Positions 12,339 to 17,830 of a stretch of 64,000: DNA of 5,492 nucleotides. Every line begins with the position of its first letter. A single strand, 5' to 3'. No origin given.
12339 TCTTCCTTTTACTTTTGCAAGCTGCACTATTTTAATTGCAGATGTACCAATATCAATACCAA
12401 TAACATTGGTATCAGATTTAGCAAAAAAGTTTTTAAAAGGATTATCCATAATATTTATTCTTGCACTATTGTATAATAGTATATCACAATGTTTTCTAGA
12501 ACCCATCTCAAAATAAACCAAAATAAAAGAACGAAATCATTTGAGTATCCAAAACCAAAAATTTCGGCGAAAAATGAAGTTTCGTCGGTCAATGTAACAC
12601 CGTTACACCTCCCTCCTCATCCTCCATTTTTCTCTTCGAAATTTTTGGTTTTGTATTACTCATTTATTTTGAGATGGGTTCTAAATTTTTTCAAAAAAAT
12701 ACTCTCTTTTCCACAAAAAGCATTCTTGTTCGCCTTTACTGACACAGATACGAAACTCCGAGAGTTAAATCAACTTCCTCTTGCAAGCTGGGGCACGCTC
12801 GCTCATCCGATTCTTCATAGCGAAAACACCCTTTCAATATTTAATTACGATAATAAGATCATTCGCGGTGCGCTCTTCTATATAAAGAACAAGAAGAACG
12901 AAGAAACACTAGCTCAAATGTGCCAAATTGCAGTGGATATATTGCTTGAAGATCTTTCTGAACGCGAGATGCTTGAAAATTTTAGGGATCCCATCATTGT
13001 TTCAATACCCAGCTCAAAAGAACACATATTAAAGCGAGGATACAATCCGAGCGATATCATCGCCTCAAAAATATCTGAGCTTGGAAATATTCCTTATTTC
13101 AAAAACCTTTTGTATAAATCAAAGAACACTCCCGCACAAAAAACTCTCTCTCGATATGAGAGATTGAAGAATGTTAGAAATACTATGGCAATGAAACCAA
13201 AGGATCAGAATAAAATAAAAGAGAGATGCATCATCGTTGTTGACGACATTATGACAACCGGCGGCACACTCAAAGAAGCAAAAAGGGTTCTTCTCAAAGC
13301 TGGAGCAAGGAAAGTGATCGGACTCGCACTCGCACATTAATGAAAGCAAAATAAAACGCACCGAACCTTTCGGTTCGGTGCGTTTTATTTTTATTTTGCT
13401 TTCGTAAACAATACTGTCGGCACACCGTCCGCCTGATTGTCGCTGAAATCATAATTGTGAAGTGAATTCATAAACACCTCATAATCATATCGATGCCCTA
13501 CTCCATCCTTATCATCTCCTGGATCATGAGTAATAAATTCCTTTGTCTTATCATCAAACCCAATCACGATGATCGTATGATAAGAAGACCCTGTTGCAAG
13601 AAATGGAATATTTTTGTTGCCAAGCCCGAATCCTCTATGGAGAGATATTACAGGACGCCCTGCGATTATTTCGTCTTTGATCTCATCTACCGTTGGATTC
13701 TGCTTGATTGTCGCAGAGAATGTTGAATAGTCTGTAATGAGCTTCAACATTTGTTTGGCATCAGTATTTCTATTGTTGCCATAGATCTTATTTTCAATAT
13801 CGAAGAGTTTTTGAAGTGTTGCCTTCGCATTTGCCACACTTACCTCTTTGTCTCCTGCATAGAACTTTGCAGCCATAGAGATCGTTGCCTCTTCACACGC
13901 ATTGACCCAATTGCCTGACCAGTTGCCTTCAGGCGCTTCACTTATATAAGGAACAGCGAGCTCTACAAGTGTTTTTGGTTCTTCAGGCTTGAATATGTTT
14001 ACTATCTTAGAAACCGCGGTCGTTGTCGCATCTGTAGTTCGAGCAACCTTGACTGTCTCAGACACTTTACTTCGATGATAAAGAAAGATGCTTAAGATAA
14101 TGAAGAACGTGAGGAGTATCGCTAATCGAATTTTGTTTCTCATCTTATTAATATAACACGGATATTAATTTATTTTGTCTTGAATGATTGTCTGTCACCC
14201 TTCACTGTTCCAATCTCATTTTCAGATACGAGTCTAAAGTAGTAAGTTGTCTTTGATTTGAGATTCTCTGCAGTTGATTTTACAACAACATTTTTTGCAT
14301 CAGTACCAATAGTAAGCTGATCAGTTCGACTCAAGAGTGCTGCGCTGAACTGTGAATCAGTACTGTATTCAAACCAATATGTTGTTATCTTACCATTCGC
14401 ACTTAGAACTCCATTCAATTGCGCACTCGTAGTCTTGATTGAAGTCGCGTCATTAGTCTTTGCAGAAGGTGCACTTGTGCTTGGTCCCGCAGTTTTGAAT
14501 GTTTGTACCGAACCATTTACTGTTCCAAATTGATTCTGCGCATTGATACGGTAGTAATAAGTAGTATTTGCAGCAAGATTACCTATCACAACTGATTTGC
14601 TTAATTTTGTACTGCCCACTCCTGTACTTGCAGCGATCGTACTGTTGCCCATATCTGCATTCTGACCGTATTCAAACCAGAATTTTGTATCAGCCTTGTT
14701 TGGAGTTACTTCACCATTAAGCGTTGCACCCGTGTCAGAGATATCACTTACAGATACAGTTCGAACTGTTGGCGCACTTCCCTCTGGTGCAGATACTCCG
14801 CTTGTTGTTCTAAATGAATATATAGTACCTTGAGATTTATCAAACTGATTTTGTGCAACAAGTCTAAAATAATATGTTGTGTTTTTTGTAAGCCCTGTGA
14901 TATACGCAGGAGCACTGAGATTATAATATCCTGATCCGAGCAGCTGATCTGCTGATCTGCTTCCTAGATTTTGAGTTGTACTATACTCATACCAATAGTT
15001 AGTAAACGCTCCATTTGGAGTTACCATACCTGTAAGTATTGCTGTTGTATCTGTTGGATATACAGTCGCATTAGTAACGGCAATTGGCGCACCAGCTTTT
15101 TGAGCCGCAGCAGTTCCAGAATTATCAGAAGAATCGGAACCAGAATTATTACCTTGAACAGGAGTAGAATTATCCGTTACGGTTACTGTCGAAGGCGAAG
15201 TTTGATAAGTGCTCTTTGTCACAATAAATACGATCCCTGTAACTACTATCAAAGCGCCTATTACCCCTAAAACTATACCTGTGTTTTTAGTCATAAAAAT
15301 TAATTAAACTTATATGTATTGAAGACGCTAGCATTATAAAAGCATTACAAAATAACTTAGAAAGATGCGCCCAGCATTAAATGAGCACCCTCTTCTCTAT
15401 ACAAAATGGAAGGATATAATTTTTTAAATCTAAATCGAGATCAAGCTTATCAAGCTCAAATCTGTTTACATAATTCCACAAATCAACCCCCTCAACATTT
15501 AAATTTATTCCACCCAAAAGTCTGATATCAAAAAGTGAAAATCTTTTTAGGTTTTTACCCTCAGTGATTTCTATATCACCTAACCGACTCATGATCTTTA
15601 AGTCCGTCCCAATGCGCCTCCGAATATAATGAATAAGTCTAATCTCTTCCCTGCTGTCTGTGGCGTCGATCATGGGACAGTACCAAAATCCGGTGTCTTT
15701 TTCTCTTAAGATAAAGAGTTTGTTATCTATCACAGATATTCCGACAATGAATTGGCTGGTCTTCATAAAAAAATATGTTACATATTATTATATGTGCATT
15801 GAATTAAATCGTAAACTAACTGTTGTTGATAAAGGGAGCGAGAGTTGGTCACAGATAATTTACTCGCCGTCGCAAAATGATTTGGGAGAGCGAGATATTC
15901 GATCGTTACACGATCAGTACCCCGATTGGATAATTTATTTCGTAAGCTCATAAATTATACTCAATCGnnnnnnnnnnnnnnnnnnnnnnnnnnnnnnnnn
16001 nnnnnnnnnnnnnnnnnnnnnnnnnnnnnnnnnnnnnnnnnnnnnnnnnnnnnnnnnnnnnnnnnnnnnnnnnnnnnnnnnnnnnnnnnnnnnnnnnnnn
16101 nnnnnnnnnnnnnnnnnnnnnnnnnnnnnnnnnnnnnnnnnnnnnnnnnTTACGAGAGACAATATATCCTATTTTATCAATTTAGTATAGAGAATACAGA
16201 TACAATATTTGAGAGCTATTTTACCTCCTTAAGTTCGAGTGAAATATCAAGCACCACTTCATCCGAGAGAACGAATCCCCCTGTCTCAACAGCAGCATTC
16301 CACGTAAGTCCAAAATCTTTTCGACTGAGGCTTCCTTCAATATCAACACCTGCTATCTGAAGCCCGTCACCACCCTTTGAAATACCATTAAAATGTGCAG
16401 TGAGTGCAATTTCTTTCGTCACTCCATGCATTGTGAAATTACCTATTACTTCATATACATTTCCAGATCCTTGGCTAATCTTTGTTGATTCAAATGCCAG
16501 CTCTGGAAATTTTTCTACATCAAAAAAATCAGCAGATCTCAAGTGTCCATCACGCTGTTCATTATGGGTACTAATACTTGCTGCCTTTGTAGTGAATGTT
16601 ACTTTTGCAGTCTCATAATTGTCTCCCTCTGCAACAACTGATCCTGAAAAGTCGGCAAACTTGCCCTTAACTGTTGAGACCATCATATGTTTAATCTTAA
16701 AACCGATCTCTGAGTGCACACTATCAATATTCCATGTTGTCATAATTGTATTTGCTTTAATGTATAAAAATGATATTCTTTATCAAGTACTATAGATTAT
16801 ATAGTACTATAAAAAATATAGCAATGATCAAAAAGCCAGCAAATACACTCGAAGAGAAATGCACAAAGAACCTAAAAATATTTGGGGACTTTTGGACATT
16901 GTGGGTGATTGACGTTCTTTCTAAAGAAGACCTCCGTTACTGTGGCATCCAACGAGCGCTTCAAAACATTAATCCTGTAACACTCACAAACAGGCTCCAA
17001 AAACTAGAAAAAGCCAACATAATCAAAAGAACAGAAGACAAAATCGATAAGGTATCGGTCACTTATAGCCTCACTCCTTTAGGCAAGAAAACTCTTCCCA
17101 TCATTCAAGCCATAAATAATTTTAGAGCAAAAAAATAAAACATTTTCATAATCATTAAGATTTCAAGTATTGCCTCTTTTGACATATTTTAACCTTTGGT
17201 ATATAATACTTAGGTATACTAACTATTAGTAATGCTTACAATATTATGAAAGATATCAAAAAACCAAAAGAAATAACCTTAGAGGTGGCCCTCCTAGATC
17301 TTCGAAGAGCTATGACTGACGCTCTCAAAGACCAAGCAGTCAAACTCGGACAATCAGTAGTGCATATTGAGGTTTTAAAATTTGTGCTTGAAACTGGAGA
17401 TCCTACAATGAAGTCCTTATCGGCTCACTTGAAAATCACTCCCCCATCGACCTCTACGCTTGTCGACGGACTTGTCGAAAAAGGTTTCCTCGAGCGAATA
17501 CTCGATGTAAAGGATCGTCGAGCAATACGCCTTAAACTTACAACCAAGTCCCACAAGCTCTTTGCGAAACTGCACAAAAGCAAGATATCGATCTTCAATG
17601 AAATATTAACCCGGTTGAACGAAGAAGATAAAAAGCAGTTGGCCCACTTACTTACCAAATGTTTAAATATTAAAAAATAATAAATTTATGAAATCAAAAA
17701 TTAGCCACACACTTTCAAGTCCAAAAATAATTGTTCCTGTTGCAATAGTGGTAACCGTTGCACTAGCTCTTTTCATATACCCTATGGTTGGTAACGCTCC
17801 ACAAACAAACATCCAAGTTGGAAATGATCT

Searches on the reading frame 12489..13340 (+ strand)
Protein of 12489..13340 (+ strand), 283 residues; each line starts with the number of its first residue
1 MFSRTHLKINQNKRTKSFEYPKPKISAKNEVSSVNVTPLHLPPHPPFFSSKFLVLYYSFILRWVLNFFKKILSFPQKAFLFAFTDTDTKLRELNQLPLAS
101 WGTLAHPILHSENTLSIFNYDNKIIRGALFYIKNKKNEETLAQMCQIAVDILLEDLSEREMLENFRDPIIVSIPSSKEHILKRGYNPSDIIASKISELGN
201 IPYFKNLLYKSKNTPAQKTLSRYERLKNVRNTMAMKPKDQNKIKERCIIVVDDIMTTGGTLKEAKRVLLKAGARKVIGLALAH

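Call 16: search_protein_families(library=pfam, proteins=[window:12489-13340:+], max_evalue=0.001)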
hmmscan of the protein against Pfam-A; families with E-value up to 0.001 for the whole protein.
window:12489-13340:+ (283 aa): 1 family
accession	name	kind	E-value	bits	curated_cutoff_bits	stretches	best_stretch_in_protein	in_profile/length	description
PF00156.33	Pribosyltran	-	3.1e-09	36.8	26.3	1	180-277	36-119/158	Phosphoribosyl transferase domain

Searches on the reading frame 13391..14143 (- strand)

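Call 16: search_protein_families(library=pfam, proteins=[window:13391-14143:-], max_evalue=0.001)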
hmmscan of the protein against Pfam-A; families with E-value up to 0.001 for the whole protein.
window:13391-14143:- (250 aa): 1 family
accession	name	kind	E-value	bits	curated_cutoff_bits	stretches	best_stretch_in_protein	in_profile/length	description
PF13529.12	Peptidase_C39_2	-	1e-12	49.3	24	1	63-208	2-142/143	Peptidase_C39 like family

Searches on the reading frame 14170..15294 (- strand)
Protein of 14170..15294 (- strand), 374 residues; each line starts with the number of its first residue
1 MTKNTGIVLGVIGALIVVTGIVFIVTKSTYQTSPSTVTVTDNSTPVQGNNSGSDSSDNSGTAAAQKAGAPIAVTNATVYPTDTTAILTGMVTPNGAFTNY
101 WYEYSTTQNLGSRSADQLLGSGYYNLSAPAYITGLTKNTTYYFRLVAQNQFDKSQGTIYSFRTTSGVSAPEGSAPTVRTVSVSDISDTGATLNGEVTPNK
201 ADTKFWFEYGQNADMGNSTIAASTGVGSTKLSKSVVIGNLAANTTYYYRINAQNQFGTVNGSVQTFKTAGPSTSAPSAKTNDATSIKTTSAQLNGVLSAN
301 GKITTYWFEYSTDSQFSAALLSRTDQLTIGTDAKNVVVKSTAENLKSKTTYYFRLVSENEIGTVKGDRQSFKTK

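Call 16: search_protein_families(library=pfam, proteins=[window:14170-15294:-], max_evalue=0.001)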
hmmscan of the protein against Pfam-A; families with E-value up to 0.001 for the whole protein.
window:14170-15294:- (374 aa): 5 families
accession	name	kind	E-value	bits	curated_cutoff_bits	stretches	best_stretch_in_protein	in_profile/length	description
PF16656.11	Pur_ac_phosph_N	-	2e-12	47.9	30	1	201-268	24-93/93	Purple acid Phosphatase, N-terminal domain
PF16655.11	PhoD_N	-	5.3e-09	36.9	30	0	305-361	29-82/90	PhoD-like phosphatase, N-terminal domain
PF00041.27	fn3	-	8.8e-09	35.9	25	0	176-260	4-76/84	Fibronectin type III domain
PF25059.1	FN3_DSCAM-DSCAML_C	-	4.1e-06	27.5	39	0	226-268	38-79/89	DSCAM/DSCAML C-terminal Fn3-like domain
PF24489.1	Ig_J_second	-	6.4e-05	23.4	27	0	204-258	31-83/105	Tip attachment protein J second Ig-like domain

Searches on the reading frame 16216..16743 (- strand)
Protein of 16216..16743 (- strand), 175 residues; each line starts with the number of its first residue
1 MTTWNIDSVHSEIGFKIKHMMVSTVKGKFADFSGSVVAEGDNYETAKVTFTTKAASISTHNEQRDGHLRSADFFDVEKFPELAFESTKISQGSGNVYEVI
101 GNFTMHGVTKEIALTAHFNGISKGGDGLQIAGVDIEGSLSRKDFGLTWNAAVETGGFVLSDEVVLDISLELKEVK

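Call 16: search_protein_families(library=pfam, proteins=[window:16216-16743:-], max_evalue=0.001)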
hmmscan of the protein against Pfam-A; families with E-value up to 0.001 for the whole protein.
window:16216-16743:- (175 aa): 1 family
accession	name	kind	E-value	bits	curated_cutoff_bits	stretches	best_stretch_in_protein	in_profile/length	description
PF04264.18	YceI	-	7.8e-49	166.3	23.7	1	4-170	1-149/150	YceI-like domain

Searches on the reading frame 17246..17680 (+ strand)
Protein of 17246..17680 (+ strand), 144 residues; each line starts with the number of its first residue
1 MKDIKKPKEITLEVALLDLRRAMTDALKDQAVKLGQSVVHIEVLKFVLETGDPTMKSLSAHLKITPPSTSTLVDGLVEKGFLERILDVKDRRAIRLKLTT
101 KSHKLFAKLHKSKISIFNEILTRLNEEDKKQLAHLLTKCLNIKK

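Call 18: search_protein_families(library=pfam, proteins=[window:17246-17680:+], max_evalue=0.001)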
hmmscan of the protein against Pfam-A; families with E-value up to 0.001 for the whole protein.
window:17246-17680:+ (144 aa): 4 families
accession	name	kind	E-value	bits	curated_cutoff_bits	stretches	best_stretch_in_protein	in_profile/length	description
PF12802.13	MarR_2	-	1.6e-09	38.3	27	1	38-93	5-61/61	MarR family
PF01047.28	MarR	-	3.5e-09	36.8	24.6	1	40-93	5-58/59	MarR family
PF09339.16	HTH_IclR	-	0.00033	20.8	22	1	42-84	7-50/52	IclR helix-turn-helix domain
PF13463.12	HTH_27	-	0.00041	21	22.2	0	39-101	4-67/68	Winged helix DNA-binding domain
